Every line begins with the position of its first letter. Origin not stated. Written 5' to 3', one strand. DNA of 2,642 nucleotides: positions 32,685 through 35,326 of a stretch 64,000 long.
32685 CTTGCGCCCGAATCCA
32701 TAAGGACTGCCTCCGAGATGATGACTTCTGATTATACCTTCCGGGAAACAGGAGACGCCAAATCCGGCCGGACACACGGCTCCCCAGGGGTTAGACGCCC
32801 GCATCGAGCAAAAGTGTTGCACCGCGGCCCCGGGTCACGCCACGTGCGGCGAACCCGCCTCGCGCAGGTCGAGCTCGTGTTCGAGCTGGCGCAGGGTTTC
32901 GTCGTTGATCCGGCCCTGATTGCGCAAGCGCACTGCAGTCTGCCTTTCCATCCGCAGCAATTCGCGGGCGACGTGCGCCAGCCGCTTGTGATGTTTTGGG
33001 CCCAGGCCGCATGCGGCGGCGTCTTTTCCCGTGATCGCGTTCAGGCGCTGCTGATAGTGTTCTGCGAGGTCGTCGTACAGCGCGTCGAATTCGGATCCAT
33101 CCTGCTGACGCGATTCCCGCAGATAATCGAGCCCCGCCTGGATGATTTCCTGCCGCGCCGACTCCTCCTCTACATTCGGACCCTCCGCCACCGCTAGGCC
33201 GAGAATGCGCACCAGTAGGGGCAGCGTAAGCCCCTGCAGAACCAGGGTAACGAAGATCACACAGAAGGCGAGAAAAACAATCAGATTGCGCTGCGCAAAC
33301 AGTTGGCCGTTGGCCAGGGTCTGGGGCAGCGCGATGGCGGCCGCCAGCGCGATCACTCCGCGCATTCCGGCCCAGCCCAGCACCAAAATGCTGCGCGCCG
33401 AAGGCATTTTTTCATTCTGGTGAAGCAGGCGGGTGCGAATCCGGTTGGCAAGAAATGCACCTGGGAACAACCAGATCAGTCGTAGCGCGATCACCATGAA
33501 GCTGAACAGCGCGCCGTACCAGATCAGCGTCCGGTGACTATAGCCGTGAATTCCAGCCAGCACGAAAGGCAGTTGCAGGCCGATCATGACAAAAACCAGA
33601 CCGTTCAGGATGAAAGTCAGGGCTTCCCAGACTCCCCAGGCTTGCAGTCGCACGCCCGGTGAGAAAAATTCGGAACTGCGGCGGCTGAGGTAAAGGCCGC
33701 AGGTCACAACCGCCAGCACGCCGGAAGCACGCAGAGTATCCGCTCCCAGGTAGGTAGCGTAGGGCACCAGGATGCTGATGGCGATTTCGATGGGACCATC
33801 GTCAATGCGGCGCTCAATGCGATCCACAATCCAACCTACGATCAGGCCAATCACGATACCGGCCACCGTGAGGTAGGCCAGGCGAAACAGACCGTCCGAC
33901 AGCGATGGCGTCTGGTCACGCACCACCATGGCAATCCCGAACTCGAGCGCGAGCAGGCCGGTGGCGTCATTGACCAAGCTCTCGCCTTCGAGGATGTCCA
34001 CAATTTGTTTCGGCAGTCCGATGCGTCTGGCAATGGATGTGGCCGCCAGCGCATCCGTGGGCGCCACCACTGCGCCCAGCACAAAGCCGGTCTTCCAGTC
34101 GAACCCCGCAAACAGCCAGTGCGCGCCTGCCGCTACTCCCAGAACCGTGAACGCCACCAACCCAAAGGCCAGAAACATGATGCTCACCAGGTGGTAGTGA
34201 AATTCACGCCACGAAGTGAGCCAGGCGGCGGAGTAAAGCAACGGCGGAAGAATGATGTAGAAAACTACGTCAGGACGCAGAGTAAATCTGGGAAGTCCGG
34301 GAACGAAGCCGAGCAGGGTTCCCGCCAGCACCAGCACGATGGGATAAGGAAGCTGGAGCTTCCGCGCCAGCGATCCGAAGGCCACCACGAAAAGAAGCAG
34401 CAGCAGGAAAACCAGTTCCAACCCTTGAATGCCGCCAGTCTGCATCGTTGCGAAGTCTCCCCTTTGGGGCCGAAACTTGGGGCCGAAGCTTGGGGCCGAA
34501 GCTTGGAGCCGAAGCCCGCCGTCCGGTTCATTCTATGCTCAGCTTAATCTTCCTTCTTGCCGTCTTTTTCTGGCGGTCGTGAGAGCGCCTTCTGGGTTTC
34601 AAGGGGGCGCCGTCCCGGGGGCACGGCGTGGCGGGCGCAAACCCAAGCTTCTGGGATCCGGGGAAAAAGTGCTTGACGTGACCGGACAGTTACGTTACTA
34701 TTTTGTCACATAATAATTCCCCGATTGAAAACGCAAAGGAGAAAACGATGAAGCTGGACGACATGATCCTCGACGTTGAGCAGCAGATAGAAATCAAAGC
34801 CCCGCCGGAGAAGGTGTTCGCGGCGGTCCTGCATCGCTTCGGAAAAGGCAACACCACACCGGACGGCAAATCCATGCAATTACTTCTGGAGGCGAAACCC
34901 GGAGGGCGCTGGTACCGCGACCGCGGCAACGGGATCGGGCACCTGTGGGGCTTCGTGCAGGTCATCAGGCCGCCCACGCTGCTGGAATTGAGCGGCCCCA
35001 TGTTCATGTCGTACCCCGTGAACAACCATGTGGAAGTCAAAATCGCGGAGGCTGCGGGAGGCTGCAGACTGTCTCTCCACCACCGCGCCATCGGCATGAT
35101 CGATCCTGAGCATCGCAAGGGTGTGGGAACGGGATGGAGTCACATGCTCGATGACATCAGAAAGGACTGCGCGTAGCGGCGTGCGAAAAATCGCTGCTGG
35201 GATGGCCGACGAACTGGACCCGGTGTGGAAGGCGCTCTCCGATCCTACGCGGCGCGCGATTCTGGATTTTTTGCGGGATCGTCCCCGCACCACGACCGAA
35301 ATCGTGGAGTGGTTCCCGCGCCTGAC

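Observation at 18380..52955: Family of exact period-7 (heptamer) tandem arrays, mostly as inverted pairs, that make up whole intergenic spacers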

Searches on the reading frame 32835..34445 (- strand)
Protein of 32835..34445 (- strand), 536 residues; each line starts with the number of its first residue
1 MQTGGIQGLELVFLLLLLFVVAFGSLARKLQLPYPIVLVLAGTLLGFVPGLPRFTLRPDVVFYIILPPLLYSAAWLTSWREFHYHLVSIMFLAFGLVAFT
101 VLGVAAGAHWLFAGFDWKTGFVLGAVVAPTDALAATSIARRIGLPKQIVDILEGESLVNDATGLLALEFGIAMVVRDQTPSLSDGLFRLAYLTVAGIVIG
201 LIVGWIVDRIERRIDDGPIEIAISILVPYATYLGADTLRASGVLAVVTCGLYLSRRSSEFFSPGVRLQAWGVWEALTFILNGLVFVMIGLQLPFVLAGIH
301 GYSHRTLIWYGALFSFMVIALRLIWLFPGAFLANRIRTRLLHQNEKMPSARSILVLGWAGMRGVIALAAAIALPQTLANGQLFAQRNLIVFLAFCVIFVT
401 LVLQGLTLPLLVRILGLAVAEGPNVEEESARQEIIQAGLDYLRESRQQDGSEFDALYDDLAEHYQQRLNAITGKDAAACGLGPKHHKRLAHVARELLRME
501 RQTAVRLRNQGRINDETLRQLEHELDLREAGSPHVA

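Call 76: search_protein_families(library=pfam, proteins=[window:32835-34445:-])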
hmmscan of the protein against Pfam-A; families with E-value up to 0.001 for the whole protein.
window:32835-34445:- (536 aa): 1 family
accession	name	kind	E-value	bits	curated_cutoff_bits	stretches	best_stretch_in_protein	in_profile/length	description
PF00999.27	Na_H_Exchanger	-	4.2e-57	194.2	26.2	1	17-413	3-374/375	Sodium/hydrogen exchanger, transmembrane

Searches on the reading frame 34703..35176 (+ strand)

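Call 76: search_protein_families(library=pfam, proteins=[window:34703-35176:+])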
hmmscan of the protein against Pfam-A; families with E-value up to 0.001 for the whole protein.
window:34703-35176:+ (157 aa): 2 families
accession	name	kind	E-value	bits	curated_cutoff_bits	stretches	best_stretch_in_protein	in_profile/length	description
PF08327.17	AHSA1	-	1.3e-07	32.3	22.1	1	32-153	1-121/125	Activator of Hsp90 ATPase homolog 1-like protein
PF10604.15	Polyketide_cyc2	-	0.00016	22.4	27.4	1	24-127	3-106/142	Polyketide cyclase / dehydrase and lipid transport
